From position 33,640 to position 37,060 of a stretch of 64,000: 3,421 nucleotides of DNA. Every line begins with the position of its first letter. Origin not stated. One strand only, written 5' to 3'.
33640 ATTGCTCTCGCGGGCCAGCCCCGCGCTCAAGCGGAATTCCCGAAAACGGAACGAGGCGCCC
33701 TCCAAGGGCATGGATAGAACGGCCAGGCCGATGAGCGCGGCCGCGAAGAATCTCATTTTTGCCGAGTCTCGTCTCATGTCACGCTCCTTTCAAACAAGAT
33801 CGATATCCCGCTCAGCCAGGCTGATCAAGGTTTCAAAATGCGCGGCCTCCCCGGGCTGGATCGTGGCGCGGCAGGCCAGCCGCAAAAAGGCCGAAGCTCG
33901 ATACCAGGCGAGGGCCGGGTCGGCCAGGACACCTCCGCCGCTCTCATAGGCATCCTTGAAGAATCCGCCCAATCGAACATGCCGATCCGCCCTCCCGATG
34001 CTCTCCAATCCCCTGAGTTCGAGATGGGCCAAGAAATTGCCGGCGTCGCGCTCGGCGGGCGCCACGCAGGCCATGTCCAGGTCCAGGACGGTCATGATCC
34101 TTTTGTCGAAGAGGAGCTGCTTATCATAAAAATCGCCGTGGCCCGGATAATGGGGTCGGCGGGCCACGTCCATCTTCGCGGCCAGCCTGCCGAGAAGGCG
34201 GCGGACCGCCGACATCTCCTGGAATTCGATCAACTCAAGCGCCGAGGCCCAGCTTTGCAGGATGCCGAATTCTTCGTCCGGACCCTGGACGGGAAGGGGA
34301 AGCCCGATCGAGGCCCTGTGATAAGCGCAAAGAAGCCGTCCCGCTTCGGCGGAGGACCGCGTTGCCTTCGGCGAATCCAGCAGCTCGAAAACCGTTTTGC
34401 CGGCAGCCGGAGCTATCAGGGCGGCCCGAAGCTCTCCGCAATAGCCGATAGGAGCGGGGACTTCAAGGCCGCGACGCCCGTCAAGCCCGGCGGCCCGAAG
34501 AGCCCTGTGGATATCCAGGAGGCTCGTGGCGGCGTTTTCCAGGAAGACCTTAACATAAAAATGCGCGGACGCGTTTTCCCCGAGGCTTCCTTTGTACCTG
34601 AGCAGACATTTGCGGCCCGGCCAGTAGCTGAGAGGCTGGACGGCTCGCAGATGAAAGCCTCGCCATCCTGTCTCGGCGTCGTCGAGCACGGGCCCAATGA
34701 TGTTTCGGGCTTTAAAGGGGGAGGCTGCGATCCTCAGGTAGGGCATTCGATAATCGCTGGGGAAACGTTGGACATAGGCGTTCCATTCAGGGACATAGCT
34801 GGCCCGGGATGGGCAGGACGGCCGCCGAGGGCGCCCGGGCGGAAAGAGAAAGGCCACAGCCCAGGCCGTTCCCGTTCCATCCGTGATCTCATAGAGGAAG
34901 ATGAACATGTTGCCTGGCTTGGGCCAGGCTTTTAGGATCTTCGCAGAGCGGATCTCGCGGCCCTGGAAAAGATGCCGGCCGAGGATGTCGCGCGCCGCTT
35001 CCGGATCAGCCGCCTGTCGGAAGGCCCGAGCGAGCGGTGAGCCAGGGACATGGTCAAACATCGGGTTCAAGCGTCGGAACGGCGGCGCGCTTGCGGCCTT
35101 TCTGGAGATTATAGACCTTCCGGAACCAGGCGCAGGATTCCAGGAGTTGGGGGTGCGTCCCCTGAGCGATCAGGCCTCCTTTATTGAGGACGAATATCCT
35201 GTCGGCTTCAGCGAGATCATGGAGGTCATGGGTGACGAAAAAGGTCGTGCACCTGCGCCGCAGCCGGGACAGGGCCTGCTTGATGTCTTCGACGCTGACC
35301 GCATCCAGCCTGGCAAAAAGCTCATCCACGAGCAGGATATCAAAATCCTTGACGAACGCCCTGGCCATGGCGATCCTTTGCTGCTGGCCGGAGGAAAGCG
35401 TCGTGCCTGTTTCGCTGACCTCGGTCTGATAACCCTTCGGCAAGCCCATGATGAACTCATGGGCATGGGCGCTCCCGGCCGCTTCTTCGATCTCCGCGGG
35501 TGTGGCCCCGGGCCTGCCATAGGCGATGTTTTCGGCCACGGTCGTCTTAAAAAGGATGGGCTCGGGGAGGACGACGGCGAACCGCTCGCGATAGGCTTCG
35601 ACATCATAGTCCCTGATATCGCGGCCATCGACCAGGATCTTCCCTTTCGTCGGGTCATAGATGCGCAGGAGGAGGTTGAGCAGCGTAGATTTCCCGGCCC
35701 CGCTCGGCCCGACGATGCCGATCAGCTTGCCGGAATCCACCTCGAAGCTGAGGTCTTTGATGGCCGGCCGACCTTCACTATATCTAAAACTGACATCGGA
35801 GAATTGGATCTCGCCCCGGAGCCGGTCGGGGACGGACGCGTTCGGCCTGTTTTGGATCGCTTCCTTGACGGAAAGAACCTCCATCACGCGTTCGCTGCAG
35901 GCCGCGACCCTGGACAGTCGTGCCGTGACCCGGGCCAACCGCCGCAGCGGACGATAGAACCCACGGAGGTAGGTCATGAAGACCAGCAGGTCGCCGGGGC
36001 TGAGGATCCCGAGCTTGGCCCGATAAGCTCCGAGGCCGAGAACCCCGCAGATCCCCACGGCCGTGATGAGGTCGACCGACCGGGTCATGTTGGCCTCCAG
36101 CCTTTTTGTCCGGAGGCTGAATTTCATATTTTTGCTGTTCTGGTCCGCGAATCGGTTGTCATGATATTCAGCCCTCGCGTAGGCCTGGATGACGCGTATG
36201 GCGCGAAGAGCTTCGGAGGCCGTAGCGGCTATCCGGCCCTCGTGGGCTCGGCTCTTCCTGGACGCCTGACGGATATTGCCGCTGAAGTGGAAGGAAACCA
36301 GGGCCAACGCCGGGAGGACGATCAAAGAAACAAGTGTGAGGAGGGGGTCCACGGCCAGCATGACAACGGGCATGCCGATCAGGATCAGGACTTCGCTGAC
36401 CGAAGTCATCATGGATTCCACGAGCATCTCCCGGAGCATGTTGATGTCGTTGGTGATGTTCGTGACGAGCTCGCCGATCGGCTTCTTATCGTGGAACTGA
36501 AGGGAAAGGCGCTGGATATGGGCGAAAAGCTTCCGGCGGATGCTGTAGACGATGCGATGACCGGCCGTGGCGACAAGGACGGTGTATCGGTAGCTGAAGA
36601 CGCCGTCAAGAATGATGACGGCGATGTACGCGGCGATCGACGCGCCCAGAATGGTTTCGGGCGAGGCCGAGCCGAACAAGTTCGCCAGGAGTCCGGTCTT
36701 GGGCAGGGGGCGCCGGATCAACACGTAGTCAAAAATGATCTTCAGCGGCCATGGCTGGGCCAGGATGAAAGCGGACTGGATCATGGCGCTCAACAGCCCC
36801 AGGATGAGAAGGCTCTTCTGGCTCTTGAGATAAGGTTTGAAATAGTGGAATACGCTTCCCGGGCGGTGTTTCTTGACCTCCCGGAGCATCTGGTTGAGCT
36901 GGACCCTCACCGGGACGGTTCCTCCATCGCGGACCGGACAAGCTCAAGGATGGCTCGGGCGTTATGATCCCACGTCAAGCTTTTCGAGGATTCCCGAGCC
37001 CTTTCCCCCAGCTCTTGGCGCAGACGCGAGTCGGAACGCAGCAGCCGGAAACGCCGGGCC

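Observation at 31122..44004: Divergent, translationally coupled glycoconjugate assembly-and-export locus: 3 GTs, an MsbA-like ABC, a kinase, an OM barrel and a LolA-like carrier, facing a DevABC-type tripartite pump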

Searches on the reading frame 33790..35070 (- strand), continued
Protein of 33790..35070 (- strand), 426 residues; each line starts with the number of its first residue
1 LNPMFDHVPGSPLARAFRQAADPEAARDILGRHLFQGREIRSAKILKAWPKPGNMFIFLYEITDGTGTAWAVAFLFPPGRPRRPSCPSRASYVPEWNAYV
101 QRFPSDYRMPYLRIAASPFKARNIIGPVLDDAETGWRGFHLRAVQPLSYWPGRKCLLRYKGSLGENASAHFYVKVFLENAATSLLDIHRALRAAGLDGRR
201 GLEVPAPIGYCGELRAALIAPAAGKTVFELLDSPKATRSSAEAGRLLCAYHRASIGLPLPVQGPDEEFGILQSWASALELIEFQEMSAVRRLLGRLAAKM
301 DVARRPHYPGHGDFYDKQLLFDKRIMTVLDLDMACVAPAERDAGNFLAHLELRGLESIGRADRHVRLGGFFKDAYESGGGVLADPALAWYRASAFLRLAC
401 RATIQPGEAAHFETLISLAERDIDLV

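Call 66: search_protein_families(library=pfam, proteins=[L041:12829-14697:+, L022:2651-4387:+, L051:6387-8240:+, L042:11273-12742:+, L030:11679-14351:+, L041:12275-12901:+, L046:13259-15355:+, L018:12186-14348:+, L018:11184-12179:+, L020:9859-11097:+], max_evalue=0.01)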
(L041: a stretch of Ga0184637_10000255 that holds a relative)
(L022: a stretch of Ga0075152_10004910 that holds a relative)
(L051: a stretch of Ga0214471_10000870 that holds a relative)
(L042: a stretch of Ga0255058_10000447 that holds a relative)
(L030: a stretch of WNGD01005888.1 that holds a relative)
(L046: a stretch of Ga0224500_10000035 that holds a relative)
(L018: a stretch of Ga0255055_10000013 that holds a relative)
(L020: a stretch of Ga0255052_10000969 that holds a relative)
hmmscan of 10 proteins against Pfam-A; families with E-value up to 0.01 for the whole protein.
L041:12829-14697:+ (622 aa): 2 families
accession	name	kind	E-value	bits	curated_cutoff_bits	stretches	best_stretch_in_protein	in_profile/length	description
PF13372.12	Alginate_exp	-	3.5e-26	92.4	25.2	1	381-604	159-382/395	Alginate export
PF18914.6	DUF5666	-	2.4e-11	44.2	27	1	90-153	1-58/60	Domain of unknown function (DUF5666)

L022:2651-4387:+ (578 aa): 2 families
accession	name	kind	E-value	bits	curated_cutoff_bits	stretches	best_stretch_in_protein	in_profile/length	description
PF13372.12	Alginate_exp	-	8e-16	58.3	25.2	1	210-559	8-380/395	Alginate export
PF18914.6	DUF5666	-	2.6e-09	37.7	27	1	69-133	1-59/60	Domain of unknown function (DUF5666)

L051:6387-8240:+ (617 aa): 2 families
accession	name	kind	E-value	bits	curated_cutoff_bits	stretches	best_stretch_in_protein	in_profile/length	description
PF13372.12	Alginate_exp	-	4.7e-28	98.5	25.2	1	288-607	73-389/395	Alginate export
PF18914.6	DUF5666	-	7.6e-13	49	27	2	85-139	9-59/60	Domain of unknown function (DUF5666)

L042:11273-12742:+ (489 aa): 1 family
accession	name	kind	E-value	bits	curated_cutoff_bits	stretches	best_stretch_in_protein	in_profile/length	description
PF13372.12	Alginate_exp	-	1.7e-32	113.1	25.2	1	271-468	193-377/395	Alginate export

L030:11679-14351:+ (890 aa): 3 families
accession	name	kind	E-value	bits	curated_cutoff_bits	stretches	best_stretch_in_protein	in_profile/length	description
PF25183.1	OMP_b-brl_4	-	2.9e-59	201.7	30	3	523-882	433-837/838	Outer membrane beta barrel domain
PF13620.12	CarboxypepD_reg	-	3e-12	47.2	32.3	1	44-119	2-81/82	Carboxypeptidase regulatory-like domain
PF07210.18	DUF1416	-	0.0056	17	23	0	38-106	16-84/97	Protein of unknown function (DUF1416)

L041:12275-12901:+ (208 aa): 1 family
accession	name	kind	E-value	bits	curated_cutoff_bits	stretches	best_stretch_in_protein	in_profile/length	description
PF18914.6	DUF5666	-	4.9e-13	49.6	27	2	66-131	1-60/60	Domain of unknown function (DUF5666)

L046:13259-15355:+ (698 aa): 4 families
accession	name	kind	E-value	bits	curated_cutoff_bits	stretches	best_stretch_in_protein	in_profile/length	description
PF13620.12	CarboxypepD_reg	-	5.8e-24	84.7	32.3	2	250-309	3-60/82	Carboxypeptidase regulatory-like domain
PF02369.22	Big_1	-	2.9e-13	50.1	34.9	0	333-384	17-68/93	Bacterial Ig-like domain (group 1)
PF13860.13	FlgD_ig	-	8e-09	35.8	27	1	632-685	22-75/79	FlgD Ig-like domain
PF18962.6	Por_Secre_tail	-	0.00011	22.8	27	1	615-696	2-75/75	Secretion system C-terminal sorting domain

L018:12186-14348:+ (720 aa): 13 families
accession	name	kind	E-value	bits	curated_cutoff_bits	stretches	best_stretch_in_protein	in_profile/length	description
PF00534.26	Glycos_transf_1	-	1.9e-38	132.2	26.4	1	238-400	12-170/172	Glycosyl transferases group 1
PF13692.12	Glyco_trans_1_4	-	1.2e-36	126.5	27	1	243-387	3-141/142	Glycosyl transferases group 1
PF08241.18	Methyltransf_11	-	6.9e-19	68.7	21.2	1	522-617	1-95/95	Methyltransferase domain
PF13489.12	Methyltransf_23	-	3.4e-16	59.8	27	1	500-685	5-161/164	Methyltransferase domain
PF13649.12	Methyltransf_25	-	2.1e-14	54.4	27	1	521-613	1-97/97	Methyltransferase domain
PF13524.12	Glyco_trans_1_2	-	2.8e-13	50.5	25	1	268-404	11-130/144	Glycosyl transferase-like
PF13847.12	Methyltransf_31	-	1.7e-12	47.7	27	1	516-625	2-117/145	Methyltransferase domain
PF08242.18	Methyltransf_12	-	2.7e-08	34.9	30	1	522-615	1-98/98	Methyltransferase domain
PF01209.24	Ubie_methyltran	-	1.3e-07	31.6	20.1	1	517-640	47-176/233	ubiE/COQ5 methyltransferase family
PF07021.18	MetW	-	2.8e-05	24.3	21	1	517-611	13-104/193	Methionine biosynthesis protein MetW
PF05219.18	DREV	-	0.00076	19.1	26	1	517-624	94-193/265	DREV methyltransferase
PF02353.26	CMAS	-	0.002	17.9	27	1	512-596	57-141/273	Mycolic acid cyclopropane synthetase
PF13439.12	Glyco_transf_4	-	0.0023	18.4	28.5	0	116-227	45-166/170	Glycosyltransferase Family 4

L018:11184-12179:+ (331 aa): 3 families
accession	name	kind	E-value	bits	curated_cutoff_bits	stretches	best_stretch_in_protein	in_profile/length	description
PF13505.12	OMP_b-brl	-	9.3e-06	26.4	28.7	1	166-331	46-175/175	Outer membrane protein beta-barrel domain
PF11059.14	DUF2860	-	6.7e-05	22.6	22.9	1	194-271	152-233/294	Protein of unknown function (DUF2860)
PF07642.17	BBP2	-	0.0079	15.9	26.2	0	210-320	213-325/339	Putative beta-barrel porin-2, OmpL-like. bbp2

L020:9859-11097:+ (412 aa): 0 families
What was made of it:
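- Closest known: AlgE-type. Same: Relatives of this cassette carry true Alginate_exp barrels (call 66).
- In relatives the barrel is replaced by AlgE-type porins, which are known for soluble polyanionic polysaccharide (call 66).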

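Call 67: fold_search(model_id=the predicted structure, library=pdb)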
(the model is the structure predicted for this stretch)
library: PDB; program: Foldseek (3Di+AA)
matches with E <= 10: 1748; with E <= 0.001: 416
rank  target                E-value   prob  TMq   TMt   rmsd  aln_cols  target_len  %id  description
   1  5jy7_M                1.7e-11  1.00  0.48  0.47  12.5       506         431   15  Complex of Mycobacterium smegmatis trehalose synthase with maltokinase (released 2017-05-24)
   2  4u94                  3.7e-11  1.00  0.50  0.48  12.8       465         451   16  Structure of mycobacterial maltokinase, the missing link in the essential GlgE-pathway (released 2015-02-11)
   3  3i0o                  5.1e-11  1.00  0.49  0.61   5.8       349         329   14  Crystal Structure of Spectinomycin Phosphotransferase, APH(9)-Ia, in complex with ADP and Spectinomcyin (released 2010-01-19)
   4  5jy7_I                1.7e-10  1.00  0.45  0.44  13.2       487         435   15  Complex of Mycobacterium smegmatis trehalose synthase with maltokinase (released 2017-05-24)
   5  3i1a_A                2.7e-10  1.00  0.47  0.59   6.0       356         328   13  Crystal Structure of apo Spectinomycin Phosphotransferase, APH(9)-Ia (released 2010-01-19)
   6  6hwj_A                1.1e-09  1.00  0.49  0.49  11.4       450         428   15  Glucosamine kinase (crystal form A) (released 2019-05-01)
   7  3i1a_B                1.5e-09  1.00  0.45  0.56   7.3       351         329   14  Crystal Structure of apo Spectinomycin Phosphotransferase, APH(9)-Ia (released 2010-01-19)
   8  8zic                  2.7e-09  1.00  0.48  0.55   6.3       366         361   14  Structure complex of 4-hydroxytryptamine kinase PsiK complexed with Mg2+ and Tryptamine (released 2025-04-02)
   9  6hwl_A                3.1e-09  1.00  0.49  0.50  11.3       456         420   15  Glucosamine kinase in complex with glucosamine, ADP and inorganic phosphate (released 2019-05-01)
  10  3i0q                  3.8e-09  1.00  0.44  0.56   7.7       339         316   14  Crystal Structure of the AMP-bound complex of Spectinomycin Phosphotransferase, APH(9)-Ia (released 2010-01-19)
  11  8agy_A                4.7e-09  1.00  0.40  0.47  13.2       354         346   18  The Corramycin phosphotransferase in complex with Corramycin (released 2023-08-16)
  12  3dxq_A                5.2e-09  1.00  0.50  0.68   4.7       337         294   13  Crystal structure of choline/ethanolamine kinase family protein (NP_106042.1) from MESORHIZOBIUM LOTI at 2.55 A resolu (released 2008-08-05)
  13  5uxb_B                6.1e-09  1.00  0.43  0.58   6.7       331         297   16  Crystal structure of macrolide 2'-phosphotransferase MphH from Brachybacterium faecium, apoenzyme (released 2017-07-26)
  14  6hwk_C                7.8e-09  1.00  0.48  0.50  12.7       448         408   15  Glucosamine kinase (crystal form B) (released 2019-05-01)
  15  9eto_A                8.6e-09  1.00  0.46  0.53   6.5       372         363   14  PsiK from Psilocybe cubensis (released 2024-11-06)
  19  6hwj_B                9.6e-09  1.00  0.49  0.51  11.0       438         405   14  Glucosamine kinase (crystal form A) (released 2019-05-01)
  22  5jy7_L                1.3e-08  1.00  0.47  0.46  11.8       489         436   14  Complex of Mycobacterium smegmatis trehalose synthase with maltokinase (released 2017-05-24)
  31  5jy7_N                1.9e-08  1.00  0.45  0.53   8.4       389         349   16  Complex of Mycobacterium smegmatis trehalose synthase with maltokinase (released 2017-05-24)
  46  5jy7_K                5.1e-08  1.00  0.45  0.52   6.6       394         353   15  Complex of Mycobacterium smegmatis trehalose synthase with maltokinase (released 2017-05-24)
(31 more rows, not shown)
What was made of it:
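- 33790..35061 (-): Cassette gene 5: APH/ELK-fold kinase with an N-terminal cap domain (423 aa), maltokinase-like. Best PDB matches are mycobacterial maltokinase, glucosamine kinase and APH(9) (call 67).
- On Maltokinase (Mak/Pep2): It is the best fold match but at TM about 0.5 and 15-16% identity (call 67).
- Closest known: Mycobacterial maltokinase. Same: They are the best structural matches for the kinase, including the N-terminal cap domain (call 67).
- The best structural matches are sugar kinases with the same N-terminal cap: maltokinase 4u94/5jy7 and glucosamine kinase 6hwj (call 67). The kinase also resembles antibiotic kinases such as APH(9) and Mph (call 67). The kinase fold is closest to kinases of free sugars (call 67).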

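Call 69: search_dna_similar(query=window:33790-35061:-, collection=plasmids, mode=protein, max_rows=15, max_evalue=0.001)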
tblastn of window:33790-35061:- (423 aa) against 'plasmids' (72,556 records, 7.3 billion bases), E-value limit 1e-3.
Records with a match: 5; places in all: 5; records where one place covers at least 80% of the query: 1.
Best place of each record, by identity: <60% 5.
By first word of the organism name: Candidatus 4; Paracoccus 1.
By predicted mobility (MOB-suite, as given by PLSDB): non-mobilizable 5.
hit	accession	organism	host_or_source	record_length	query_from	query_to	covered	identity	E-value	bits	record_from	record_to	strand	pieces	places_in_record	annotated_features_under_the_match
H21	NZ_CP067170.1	Paracoccus aestuarii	cell culture,isolated from tidal flat ...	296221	140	414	65%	31.8%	3e-4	51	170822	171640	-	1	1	aminoglycoside phosphotransferase family protein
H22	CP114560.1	Candidatus Manganitrophus sp.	activated carbon metagenome,metagenomic ...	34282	4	418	98%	20.9%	2e-6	58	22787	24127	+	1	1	phosphotransferase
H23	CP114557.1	Candidatus Manganitrophus sp.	activated carbon metagenome,metagenomic ...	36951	308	418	26%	31.3%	6e-6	56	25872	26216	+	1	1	aminoglycoside phosphotransferase family protein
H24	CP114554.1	Candidatus Manganitrophus sp.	activated carbon metagenome,metagenomic ...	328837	308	418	26%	31.3%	6e-6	56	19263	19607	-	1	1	aminoglycoside phosphotransferase family protein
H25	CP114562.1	Candidatus Manganitrophus sp.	activated carbon metagenome,metagenomic ...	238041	308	418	26%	31.3%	7e-6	56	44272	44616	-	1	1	phosphotransferase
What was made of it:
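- Tried and rejected: A plasmid search with the kinase gave only Manganitrophus and Paracoccus hits with partial or low-identity matches (call 69).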

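Call 71: list_cluster_members(proteins=[P0009, P0010, P0025, P0028, P0022, P0024, P0004])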
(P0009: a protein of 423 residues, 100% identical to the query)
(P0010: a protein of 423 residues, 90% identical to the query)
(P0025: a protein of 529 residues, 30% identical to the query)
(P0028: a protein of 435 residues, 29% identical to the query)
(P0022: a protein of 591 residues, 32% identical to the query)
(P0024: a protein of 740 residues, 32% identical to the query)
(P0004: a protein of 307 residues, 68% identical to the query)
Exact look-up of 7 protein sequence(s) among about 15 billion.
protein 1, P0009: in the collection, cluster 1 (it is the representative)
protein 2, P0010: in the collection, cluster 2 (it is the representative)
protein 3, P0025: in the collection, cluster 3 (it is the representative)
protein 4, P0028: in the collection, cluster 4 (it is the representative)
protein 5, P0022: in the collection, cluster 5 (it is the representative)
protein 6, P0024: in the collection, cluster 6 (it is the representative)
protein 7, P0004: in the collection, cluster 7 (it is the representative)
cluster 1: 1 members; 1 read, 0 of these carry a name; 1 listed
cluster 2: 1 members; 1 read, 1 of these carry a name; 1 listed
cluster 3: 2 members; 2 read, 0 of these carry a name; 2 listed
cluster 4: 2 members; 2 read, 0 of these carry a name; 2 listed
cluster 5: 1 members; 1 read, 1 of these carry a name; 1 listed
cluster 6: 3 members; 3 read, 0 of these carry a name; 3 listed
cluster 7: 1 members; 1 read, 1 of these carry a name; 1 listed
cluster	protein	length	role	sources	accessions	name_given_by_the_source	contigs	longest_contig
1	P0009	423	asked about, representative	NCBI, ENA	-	-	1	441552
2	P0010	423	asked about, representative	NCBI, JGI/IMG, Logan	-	aminoglycoside phosphotransferase (APT) family kinase protein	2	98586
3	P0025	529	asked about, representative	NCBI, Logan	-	-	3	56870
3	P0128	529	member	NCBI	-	-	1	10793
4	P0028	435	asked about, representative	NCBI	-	-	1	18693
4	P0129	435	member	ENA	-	-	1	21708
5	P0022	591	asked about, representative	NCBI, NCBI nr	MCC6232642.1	MAG: hypothetical protein IT580_08355, partial [Verrucomicrobiales bacterium] | hypothetical protein [Verrucomicrobiales bacterium]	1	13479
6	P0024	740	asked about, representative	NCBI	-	-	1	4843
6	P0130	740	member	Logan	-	-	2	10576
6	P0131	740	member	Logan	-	-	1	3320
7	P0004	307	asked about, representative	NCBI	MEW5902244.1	MAG: hypothetical protein AB1715_12340 [Acidobacteriota bacterium]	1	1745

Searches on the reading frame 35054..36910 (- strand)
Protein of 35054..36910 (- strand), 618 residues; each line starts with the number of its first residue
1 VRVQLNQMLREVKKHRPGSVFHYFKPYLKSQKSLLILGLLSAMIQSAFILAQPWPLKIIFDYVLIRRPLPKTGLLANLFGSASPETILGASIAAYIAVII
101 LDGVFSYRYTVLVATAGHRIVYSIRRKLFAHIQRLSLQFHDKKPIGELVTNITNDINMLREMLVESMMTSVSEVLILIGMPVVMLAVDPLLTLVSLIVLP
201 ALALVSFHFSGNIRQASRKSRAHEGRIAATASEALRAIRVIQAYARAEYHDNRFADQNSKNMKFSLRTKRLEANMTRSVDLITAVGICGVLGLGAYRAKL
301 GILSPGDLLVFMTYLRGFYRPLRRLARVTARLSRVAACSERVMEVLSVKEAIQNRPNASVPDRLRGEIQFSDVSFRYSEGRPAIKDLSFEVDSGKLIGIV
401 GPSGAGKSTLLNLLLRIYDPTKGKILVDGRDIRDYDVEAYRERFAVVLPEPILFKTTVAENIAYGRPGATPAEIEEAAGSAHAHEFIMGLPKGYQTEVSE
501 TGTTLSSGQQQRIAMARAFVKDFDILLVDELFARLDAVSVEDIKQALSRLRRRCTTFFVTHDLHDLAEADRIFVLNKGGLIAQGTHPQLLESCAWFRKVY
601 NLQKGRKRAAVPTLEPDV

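Call 3: search_protein_families(library=pfam, proteins=[window:35054-36910:-], max_evalue=0.01)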
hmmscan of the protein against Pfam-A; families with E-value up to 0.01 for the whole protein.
window:35054-36910:- (618 aa): 10 families
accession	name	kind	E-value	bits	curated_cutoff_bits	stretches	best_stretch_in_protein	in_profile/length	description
PF00664.28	ABC_membrane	-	4.5e-46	158.2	28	1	35-321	1-273/274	ABC transporter transmembrane region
PF00005.33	ABC_tran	-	8.6e-31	107.8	25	1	385-532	2-136/137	ABC transporter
PF13304.12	AAA_21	-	6.8e-05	23.5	27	0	397-417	2-22/304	AAA domain, putative AbiEii toxin, Type IV TA system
PF03193.22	RsgA_GTPase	-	0.00067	20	30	1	382-415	95-127/174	RsgA GTPase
PF02463.25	SMC_N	-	0.00069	19.6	40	0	504-574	136-210/220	RecF/RecN/SMC N terminal domain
PF13476.12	AAA_23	-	0.0021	19.2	27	1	385-414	11-39/201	AAA domain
PF13401.12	AAA_22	-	0.0022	18.8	27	0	395-436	6-33/130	AAA domain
PF13191.12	AAA_16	-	0.0026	18.7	32.6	0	395-570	25-148/167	AAA ATPase domain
PF01926.29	MMR_HSR1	-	0.0028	18.2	21.9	0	397-438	2-42/113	50S ribosome-binding GTPase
PF13555.12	AAA_29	-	0.0052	16.9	27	0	390-414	18-42/61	P-loop containing region of AAA domain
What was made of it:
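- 35054..36910 (-): Cassette gene 4: fused TMD-NBD ABC exporter with the MsbA/Sav1866 fold (618 aa). Pfam ABC_membrane plus ABC_tran (call 3).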

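Call 5: search_protein_families(library=ncbifam, proteins=[window:35054-36910:-], max_evalue=0.01)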
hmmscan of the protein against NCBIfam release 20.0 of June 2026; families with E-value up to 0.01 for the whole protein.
window:35054-36910:- (618 aa): 189 families (the best 25 are shown)
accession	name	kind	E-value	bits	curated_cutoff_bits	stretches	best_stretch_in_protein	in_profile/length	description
TIGR02204.1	MsbA_rel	hypoth_equivalog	8.6e-127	424.2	780.4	1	87-603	56-575/576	ABC transporter, permease/ATP-binding protein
TIGR02203.1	MsbA_lipidA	equivalog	1.2e-117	393.8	602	1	75-603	41-569/572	lipid A export permease/ATP-binding protein MsbA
NF052233.1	CphA_assoc_ABC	equivalog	4.1e-113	379.2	880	1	27-606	178-746/766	cyanophycin metabolism-associated ABC transporter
TIGR00958.1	3a01208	subfamily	2.1e-102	343.6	874.6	1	91-594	211-705/711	antigen peptide transporter 2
TIGR01846.1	type_I_sec_HlyB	subfamily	7.9e-102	341.7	725.55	1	21-604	127-693/694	type I secretion system permease/ATPase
NF008381.0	PRK11176.1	equivalog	6.1e-97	325.4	867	1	74-604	51-580/582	lipid A ABC transporter ATP-binding protein/permease MsbA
NF045513.1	HepA_fam_ABC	equivalog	6.4e-97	325.4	725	1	96-603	102-609/610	heterocyst formation ABC transporter subunit HepA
NF010178.0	PRK13657.1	equivalog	3.2e-93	313.2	733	1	90-600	53-567/588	glucan ABC transporter ATP-binding protein/ permease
NF008055.0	PRK10789.1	equivalog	5.7e-88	295.8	845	1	92-604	56-572/590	SmdA family multidrug ABC transporter permease/ATP-binding protein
TIGR03375.1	type_I_sec_LssB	subfamily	2e-84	284.2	693.1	1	96-592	196-691/696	type I secretion system permease/ATPase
TIGR03796.1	NHLM_micro_ABC1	equivalog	8.7e-81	272.1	853.3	1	92-597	197-706/710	NHLP family bacteriocin export ABC transporter peptidase/permease/ATPase subunit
TIGR02857.1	CydD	equivalog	9.3e-81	272.4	435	1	34-575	4-529/529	thiol reductant ABC exporter subunit CydD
NF008056.1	PRK10790.1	equivalog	3.6e-79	266.8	746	1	89-606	65-578/584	SmdB family multidrug efflux ABC transporter permease/ATP-binding protein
TIGR03797.1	NHLM_micro_ABC2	equivalog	1.5e-75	255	709.4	1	92-600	179-682/686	NHLP bacteriocin export ABC transporter permease/ATPase subunit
TIGR01193.1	bacteriocin_ABC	subfamily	4.3e-73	247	523.85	1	22-601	145-707/708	peptide cleavage/export ABC transporter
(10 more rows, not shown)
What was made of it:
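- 35054..36910 (-): It scores below every NCBIfam equivalog cut-off: MsbA 394 against 602, glucan exporter 313 against 733, HepA 325 against 725 (call 5).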
